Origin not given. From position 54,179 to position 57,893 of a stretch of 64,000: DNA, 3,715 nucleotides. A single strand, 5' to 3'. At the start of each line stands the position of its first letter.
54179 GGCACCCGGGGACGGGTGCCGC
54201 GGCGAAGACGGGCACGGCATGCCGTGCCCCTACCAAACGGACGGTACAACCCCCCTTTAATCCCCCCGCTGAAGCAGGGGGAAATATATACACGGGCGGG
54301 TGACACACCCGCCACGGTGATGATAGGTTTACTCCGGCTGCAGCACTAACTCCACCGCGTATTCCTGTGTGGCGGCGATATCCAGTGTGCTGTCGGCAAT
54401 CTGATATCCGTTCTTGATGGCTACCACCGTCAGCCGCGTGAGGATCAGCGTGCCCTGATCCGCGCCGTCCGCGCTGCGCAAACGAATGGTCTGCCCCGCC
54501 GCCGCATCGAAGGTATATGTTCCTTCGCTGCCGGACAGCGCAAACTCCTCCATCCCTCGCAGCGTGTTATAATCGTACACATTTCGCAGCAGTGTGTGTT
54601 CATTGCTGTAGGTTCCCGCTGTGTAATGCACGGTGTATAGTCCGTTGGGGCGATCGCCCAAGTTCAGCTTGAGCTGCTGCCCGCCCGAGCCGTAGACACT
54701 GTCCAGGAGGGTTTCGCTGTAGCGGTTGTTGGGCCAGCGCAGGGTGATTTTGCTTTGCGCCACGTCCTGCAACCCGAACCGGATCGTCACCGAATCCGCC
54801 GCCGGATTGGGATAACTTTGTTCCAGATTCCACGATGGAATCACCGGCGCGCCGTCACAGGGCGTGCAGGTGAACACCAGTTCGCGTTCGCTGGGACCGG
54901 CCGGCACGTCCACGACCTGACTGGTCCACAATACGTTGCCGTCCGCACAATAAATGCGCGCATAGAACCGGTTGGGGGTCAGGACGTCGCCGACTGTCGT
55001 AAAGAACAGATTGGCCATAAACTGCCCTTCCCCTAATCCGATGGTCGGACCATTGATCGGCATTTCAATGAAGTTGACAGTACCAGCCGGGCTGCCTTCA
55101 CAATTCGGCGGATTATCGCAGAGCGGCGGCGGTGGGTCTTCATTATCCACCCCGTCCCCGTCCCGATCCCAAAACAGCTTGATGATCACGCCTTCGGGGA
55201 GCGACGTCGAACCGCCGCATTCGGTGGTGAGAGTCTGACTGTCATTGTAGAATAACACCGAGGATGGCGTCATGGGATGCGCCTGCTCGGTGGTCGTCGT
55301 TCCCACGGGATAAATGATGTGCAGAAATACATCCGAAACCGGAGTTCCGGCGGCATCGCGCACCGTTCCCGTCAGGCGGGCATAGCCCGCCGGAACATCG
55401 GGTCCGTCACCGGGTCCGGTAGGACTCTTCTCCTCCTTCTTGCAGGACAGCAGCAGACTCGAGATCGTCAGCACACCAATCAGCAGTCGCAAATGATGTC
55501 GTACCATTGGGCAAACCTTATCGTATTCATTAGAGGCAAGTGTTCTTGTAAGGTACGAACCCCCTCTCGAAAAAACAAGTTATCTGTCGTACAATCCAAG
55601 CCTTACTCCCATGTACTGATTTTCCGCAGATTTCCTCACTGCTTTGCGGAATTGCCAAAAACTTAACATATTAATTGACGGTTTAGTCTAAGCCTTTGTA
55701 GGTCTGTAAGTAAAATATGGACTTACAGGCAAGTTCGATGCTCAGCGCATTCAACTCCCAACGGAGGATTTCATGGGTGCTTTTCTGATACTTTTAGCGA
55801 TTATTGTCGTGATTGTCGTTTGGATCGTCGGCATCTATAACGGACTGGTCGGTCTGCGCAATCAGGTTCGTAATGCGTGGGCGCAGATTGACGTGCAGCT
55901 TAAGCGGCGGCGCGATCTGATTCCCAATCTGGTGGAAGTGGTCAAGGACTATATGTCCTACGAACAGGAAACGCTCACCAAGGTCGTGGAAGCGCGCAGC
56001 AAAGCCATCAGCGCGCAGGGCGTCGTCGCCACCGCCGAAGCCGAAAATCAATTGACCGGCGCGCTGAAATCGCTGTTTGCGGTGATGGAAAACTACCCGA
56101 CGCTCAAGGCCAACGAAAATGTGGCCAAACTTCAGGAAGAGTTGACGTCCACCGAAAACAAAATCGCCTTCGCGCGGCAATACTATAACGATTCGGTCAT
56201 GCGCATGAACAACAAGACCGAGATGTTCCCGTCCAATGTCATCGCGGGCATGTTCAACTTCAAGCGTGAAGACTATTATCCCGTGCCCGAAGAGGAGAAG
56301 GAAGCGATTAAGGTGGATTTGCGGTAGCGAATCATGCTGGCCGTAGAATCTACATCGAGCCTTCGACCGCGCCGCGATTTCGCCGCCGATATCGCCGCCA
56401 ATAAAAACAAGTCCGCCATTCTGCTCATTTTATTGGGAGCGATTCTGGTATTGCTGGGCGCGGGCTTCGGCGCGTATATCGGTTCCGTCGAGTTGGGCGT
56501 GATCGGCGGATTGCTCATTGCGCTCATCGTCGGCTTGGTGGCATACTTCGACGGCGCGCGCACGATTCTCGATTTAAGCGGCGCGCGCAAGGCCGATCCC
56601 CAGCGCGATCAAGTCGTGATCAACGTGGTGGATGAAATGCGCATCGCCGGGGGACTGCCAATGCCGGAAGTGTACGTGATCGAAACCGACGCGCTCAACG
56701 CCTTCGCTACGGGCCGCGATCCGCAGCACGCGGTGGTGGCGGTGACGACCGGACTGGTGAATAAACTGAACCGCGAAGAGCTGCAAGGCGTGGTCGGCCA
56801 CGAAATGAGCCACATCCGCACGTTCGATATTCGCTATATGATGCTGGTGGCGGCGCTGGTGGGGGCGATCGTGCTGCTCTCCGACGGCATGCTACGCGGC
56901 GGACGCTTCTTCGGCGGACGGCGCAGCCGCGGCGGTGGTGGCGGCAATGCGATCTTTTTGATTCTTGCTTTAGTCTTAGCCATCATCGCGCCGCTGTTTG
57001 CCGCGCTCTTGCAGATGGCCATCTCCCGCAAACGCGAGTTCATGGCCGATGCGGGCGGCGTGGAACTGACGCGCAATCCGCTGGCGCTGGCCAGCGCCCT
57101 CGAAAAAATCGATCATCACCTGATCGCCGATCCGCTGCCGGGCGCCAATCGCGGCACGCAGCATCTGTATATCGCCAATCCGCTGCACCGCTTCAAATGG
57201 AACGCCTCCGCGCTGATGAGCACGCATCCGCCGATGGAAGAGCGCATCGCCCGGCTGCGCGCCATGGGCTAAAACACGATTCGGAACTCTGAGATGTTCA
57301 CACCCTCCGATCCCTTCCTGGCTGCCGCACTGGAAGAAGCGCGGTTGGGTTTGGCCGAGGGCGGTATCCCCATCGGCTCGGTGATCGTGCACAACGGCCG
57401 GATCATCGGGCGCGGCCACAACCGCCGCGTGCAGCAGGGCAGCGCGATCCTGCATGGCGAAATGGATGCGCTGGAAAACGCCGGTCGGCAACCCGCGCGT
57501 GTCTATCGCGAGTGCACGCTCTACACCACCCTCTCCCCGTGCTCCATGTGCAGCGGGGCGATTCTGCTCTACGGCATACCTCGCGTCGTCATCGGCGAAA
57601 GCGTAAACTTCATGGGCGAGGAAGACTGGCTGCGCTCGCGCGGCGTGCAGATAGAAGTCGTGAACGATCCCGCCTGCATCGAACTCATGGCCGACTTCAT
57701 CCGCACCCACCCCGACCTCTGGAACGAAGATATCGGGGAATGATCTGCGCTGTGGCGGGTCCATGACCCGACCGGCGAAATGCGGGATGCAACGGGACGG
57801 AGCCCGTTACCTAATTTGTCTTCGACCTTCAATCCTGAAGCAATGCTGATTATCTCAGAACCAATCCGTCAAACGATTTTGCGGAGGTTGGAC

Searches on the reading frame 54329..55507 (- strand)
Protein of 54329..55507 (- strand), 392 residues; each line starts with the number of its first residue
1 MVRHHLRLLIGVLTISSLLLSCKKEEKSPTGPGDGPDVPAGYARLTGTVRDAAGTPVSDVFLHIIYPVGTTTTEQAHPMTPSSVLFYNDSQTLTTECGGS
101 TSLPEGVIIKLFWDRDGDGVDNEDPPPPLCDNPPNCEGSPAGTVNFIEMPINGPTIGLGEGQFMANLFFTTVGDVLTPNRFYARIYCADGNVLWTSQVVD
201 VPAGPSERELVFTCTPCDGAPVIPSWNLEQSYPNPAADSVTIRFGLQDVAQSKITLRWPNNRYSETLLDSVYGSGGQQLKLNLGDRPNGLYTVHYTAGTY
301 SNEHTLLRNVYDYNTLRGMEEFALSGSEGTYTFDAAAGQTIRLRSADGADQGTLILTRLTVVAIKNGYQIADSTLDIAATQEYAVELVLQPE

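Call 18: find_encoding_contigs(protein=window:54329-55507:-, flank=2000, max_places=4)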
Protein window:54329-55507:- (392 aa): no gene with exactly this product is on record in the collection.

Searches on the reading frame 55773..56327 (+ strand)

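Call 32: search_protein_families(library=pfam, proteins=[window:55773-56327:+], max_evalue=0.001)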
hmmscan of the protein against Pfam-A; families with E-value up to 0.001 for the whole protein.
window:55773-56327:+ (184 aa): 1 family
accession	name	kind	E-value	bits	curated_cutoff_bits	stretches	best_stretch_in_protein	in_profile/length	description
PF04011.17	LemA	-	2.2e-58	196.8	26.2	1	35-182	1-148/149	LemA family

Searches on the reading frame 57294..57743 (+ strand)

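Call 32: search_protein_families(library=pfam, proteins=[window:57294-57743:+], max_evalue=0.001)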
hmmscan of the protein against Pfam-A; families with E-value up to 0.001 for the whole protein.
window:57294-57743:+ (149 aa): 3 families
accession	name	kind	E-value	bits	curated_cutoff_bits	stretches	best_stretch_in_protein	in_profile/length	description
PF00383.29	dCMP_cyt_deam_1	-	3.2e-24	85.2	25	1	8-101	7-101/102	Cytidine and deoxycytidylate deaminase zinc-binding region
PF14437.12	MafB19-deam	-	2.1e-20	73.5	27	1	10-136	8-138/142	MafB19-like deaminase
PF14439.12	Bd3614-deam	-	4e-05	24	38.5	1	33-95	17-79/113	Bd3614-like deaminase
